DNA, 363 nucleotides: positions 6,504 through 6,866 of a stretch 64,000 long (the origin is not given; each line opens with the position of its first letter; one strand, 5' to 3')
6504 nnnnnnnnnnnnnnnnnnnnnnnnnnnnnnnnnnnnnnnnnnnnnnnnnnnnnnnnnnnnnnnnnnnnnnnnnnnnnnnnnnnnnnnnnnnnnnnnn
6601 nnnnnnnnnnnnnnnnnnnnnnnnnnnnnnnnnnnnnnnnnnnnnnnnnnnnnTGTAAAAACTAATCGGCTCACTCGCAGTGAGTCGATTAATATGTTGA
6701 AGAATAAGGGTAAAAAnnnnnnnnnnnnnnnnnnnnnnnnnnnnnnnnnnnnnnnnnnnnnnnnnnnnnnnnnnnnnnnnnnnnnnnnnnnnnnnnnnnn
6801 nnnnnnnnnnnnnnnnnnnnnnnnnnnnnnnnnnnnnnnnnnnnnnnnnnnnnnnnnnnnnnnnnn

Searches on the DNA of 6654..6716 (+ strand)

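Call 67: build_rna_model(alignment_id=A3)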
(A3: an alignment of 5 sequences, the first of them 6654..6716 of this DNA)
Model R1 built from alignment A3 (5 sequences, 63 columns); structure: RNAalifold consensus.
model positions 63; base pairs 15; branch points 0; effective number of sequences 2.67; information 0.889 bits per position. Calibrated on 0.2 Mb of random sequence (short: E-values are rough).
structure used (alignment columns):
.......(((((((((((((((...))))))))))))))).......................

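Call 69: search_with_rna_model(model_id=R1, sources=[window, L011, L012, L015, L016, L017, L018, L020, L023, L024, L026, L034], max_evalue=1)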
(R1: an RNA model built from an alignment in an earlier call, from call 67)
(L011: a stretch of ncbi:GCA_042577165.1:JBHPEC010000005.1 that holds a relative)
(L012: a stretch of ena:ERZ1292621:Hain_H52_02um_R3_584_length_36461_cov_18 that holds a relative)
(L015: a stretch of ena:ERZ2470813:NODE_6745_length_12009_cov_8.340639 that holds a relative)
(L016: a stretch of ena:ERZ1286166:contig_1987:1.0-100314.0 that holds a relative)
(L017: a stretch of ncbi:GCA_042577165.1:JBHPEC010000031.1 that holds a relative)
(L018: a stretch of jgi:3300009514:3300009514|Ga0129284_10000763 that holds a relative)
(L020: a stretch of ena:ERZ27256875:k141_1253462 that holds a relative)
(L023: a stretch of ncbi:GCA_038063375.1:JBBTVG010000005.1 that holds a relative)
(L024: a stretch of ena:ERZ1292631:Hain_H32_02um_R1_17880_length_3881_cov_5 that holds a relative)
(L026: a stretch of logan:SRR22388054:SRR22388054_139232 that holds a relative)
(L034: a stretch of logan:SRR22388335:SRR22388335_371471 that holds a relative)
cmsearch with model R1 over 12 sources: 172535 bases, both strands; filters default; matches with E-value up to 1: 9.
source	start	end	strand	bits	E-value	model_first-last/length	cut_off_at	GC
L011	1429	1491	+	91.7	6.5e-16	1-63/63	no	0.33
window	34468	34530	+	90.3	1.3e-15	1-63/63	no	0.37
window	36390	36452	+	89.3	2e-15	1-63/63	no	0.35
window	6654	6716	+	78.6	3.4e-13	1-63/63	no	0.35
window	17497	17554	+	64.2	3.1e-10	1-63/63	no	0.38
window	36374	36436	-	49.1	4.2e-07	1-63/63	no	0.33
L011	1423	1468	-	42.7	8.7e-06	8-53/63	no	0.33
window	34475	34507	-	38.1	7.9e-05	8-40/63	no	0.45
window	6661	6693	-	25.1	0.04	8-40/63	no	0.45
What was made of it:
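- It is absent between ORF109 and ORF108, so it does not bound individual cassettes (call 69).
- Tried and rejected: A covariance model of the hairpin module found no copies beyond the five used to build it (call 69).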
